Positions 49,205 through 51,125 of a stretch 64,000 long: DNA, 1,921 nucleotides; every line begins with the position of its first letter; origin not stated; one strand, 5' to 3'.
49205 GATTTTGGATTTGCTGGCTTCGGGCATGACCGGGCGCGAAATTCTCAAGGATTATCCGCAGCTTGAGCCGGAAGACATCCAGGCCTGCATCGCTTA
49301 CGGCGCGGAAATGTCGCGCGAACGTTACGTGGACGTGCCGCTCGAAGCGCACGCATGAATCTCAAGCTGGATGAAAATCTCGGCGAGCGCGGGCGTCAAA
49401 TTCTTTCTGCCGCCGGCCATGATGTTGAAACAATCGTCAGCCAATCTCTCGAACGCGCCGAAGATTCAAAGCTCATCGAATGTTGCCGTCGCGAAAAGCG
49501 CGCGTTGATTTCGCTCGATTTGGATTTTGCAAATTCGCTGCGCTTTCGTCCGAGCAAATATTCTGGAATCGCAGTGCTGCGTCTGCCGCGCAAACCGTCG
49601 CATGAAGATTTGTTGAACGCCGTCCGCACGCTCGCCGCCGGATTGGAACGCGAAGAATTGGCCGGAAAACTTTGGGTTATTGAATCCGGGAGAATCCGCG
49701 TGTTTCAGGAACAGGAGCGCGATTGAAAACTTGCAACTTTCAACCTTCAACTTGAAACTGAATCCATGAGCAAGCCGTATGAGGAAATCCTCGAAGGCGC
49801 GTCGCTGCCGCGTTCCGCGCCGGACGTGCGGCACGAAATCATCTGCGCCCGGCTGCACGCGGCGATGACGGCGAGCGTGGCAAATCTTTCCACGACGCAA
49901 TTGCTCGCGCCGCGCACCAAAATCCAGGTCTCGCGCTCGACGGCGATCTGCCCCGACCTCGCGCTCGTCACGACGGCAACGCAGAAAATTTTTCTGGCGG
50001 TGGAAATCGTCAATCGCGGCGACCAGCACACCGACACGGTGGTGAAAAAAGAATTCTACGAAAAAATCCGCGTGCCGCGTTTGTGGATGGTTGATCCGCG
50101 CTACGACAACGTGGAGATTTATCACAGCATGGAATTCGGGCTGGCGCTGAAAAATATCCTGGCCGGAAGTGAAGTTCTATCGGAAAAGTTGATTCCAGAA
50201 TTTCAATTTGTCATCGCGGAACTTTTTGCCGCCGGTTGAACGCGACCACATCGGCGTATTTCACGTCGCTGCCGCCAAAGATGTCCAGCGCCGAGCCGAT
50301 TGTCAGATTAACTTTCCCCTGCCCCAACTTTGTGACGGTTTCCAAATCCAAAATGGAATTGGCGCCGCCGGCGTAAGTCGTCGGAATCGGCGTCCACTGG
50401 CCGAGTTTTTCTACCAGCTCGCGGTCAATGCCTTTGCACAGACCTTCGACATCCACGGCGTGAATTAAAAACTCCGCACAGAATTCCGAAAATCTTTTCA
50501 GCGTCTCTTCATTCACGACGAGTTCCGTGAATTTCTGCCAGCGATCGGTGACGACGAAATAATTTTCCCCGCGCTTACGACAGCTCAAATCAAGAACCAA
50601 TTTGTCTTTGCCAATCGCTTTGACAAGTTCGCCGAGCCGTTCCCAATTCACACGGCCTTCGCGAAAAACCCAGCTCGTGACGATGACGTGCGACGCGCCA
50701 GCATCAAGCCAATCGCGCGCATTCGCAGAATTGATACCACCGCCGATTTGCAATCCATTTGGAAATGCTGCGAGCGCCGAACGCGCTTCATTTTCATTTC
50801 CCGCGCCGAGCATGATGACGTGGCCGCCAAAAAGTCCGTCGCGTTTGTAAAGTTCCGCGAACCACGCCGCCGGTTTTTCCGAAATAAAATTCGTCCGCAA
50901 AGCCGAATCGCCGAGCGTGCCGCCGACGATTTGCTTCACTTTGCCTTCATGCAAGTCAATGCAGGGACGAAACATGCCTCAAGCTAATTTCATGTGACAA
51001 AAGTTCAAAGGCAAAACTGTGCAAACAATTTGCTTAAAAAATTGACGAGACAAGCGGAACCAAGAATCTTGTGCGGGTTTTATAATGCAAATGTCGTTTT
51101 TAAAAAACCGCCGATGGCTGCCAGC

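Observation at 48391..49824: Two toxin-antitoxin cassettes each bounded by direct copies of the leader plus 5' end of a Uma2 nuclease gene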

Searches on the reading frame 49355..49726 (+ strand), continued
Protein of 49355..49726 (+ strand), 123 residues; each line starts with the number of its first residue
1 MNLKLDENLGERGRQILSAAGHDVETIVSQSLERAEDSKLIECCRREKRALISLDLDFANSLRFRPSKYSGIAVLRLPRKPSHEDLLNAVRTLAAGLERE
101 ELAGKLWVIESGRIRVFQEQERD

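Call 64: find_encoding_contigs(protein=P0061, flank=2500, max_places=5)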
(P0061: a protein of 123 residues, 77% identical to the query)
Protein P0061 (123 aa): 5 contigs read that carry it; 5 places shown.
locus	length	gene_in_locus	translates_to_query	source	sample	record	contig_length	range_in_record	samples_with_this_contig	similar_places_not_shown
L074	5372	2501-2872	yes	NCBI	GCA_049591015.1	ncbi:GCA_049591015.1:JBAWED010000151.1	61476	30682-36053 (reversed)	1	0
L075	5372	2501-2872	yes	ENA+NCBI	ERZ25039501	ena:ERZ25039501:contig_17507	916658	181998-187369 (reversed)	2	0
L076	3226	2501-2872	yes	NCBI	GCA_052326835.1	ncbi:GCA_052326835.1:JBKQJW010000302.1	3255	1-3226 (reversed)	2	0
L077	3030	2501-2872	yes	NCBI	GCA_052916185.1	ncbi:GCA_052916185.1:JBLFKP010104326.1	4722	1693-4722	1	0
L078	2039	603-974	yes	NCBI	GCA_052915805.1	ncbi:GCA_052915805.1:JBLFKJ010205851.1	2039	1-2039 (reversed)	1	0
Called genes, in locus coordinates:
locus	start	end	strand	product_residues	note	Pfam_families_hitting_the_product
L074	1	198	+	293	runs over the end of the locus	PF07963:N_methyl (weak)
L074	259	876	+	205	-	PF00849:PseudoU_synth_2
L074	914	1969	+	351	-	PF13428:TPR_14 (faint), PF14559:TPR_19 (faint)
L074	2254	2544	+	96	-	PF04255:DUF433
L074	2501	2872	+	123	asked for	PF18480:DUF5615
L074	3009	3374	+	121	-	PF13365:Trypsin_2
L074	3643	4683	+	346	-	PF02445:NadA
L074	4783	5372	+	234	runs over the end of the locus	PF16242:Pyrid_ox_like (faint), PF01243:PNPOx_N, PF10590:PNP_phzG_C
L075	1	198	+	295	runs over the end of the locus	PF07963:N_methyl (weak)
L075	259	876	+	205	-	PF00849:PseudoU_synth_2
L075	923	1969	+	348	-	PF13428:TPR_14 (faint), PF14559:TPR_19 (faint)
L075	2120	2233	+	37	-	-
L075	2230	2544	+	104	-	PF04255:DUF433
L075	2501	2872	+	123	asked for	PF18480:DUF5615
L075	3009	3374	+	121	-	PF13365:Trypsin_2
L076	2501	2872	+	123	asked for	PF18480:DUF5615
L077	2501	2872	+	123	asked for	PF18480:DUF5615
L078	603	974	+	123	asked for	PF18480:DUF5615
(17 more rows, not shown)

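Call 83: find_related_loci(query=window:49355-49726:+, collection=viral_contigs, flank=3000)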
Query window:49355-49726:+ (123 aa) in viral_contigs; peptide patterns used: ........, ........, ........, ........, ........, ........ (x = any residue, [..] = any of these).
17 stretches matched a pattern, but none encodes a relative of the query by tblastn (E <= 1e-3).

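Call 87: search_protein_families(library=pfam, proteins=[L045:3154-3375:+, L045:3368-3613:+], max_evalue=5)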
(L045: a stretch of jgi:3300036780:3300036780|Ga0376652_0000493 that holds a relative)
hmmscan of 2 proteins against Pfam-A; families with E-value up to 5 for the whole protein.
L045:3154-3375:+ (73 aa): 4 families
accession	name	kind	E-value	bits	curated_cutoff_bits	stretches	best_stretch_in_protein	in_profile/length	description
PF09361.15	Phasin_2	-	0.083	13.5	24.9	1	38-66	42-70/100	Phasin protein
PF11690.13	DUF3287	-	0.1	12.9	27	1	8-46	33-71/121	Protein of unknown function (DUF3287)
PF10047.15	DUF2281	-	0.13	13.3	26.5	1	6-58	2-44/64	Protein of unknown function (DUF2281)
PF14760.11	Rnk_N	-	0.13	13.2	23.7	1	39-64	13-37/41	Rnk N-terminus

L045:3368-3613:+ (81 aa): 0 families

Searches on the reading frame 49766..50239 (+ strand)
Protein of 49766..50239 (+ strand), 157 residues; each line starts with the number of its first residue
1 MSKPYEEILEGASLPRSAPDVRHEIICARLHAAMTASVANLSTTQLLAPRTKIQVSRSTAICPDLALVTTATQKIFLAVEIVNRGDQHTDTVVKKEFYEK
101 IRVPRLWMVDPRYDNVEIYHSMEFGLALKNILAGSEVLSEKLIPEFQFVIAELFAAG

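Call 7: search_protein_families(library=pfam, proteins=[window:49766-50239:+], max_evalue=0.01)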
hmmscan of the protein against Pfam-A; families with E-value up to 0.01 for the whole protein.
window:49766-50239:+ (157 aa): 1 family
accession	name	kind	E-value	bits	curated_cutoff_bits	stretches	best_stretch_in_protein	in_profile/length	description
PF05685.18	Uma2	-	8.3e-14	51.9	27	1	8-148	17-169/172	Putative restriction endonuclease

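Call 8: search_protein_families(library=ncbifam, proteins=[window:49766-50239:+], max_evalue=0.01)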
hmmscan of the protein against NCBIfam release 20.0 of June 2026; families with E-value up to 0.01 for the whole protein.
window:49766-50239:+ (157 aa): 0 families

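Call 9: find_encoding_contigs(protein=window:49766-50239:+, flank=10000, max_places=10)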
Protein window:49766-50239:+ (157 aa): no gene with exactly this product is on record in the collection.

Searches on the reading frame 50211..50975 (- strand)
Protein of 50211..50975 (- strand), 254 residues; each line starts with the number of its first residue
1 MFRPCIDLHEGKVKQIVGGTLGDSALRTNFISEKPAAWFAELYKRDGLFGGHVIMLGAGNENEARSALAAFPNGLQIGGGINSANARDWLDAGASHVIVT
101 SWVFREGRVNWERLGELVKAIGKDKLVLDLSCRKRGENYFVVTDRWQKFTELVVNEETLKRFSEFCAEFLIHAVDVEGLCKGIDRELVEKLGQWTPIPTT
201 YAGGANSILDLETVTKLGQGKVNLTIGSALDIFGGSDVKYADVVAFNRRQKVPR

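Call 7: search_protein_families(library=pfam, proteins=[window:50211-50975:-], max_evalue=0.01)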
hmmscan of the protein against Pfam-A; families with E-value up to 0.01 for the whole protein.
window:50211-50975:- (254 aa): 2 families
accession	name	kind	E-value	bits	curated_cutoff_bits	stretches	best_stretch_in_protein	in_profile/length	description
PF00977.27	His_biosynth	-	3e-31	109.1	23.6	1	4-230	4-222/228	Histidine biosynthesis protein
PF01081.25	Aldolase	-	0.0082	16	27.8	0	78-112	154-191/196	KDPG and KHG aldolase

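Call 8: search_protein_families(library=ncbifam, proteins=[window:50211-50975:-], max_evalue=0.01)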
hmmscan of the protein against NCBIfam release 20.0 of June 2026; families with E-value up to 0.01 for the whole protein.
window:50211-50975:- (254 aa): 10 families
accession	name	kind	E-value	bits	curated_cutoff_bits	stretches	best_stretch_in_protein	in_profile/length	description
TIGR02129.1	hisA_euk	equivalog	1.6e-115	385.2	229.3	1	2-248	3-255/255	phosphoribosylformimino-5-aminoimidazole carboxamide ribotide isomerase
TIGR00007.1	TIGR00007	equivalog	3.9e-22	79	228.95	1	4-230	3-221/231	1-(5-phosphoribosyl)-5-[(5-phosphoribosylamino)methylideneamino]imidazole-4-carboxamide isomerase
NF010112.0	PRK13585.1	equivalog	1.6e-20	73.7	243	1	4-230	7-224/241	1-(5-phosphoribosyl)-5-[(5-phosphoribosylamino)methylideneamino]imidazole-4-carboxamide isomerase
TIGR03572.1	WbuZ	equivalog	3.3e-15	56.1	299.7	1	75-215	77-216/232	glycosyl amidation-associated protein WbuZ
NF038364.1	AglZ_HisF2_fam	equivalog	1.1e-13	51.1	310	1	75-229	76-227/248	AglZ/HisF2 family acetamidino modification protein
NF010113.0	PRK13586.1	equivalog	1.4e-09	38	238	1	4-219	6-212/232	1-(5-phosphoribosyl)-5-((5-phosphoribosylamino)methylideneamino)imidazole-4-carboxamide isomerase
TIGR00735.1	hisF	equivalog_domain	3.8e-06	26.4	294.55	1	75-214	77-217/254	imidazole glycerol phosphate synthase subunit HisF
TIGR01919.1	hisA-trpF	equivalog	0.00014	21.5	306.45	1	4-227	7-225/243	bifunctional 1-(5-phosphoribosyl)-5-((5-phosphoribosylamino)methylideneamino)imidazole-4-carboxamide isomerase/phosphoribosylanthranilate is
TIGR01182.1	eda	subfamily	0.00071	19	156.05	1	79-121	155-200/204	bifunctional 4-hydroxy-2-oxoglutarate aldolase/2-dehydro-3-deoxy-phosphogluconate aldolase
NF003156.0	PRK04128.1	equivalog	0.0057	16.6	285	0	76-230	77-214/231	1-(5-phosphoribosyl)-5-((5-phosphoribosylamino)methylideneamino)imidazole-4-carboxamide isomerase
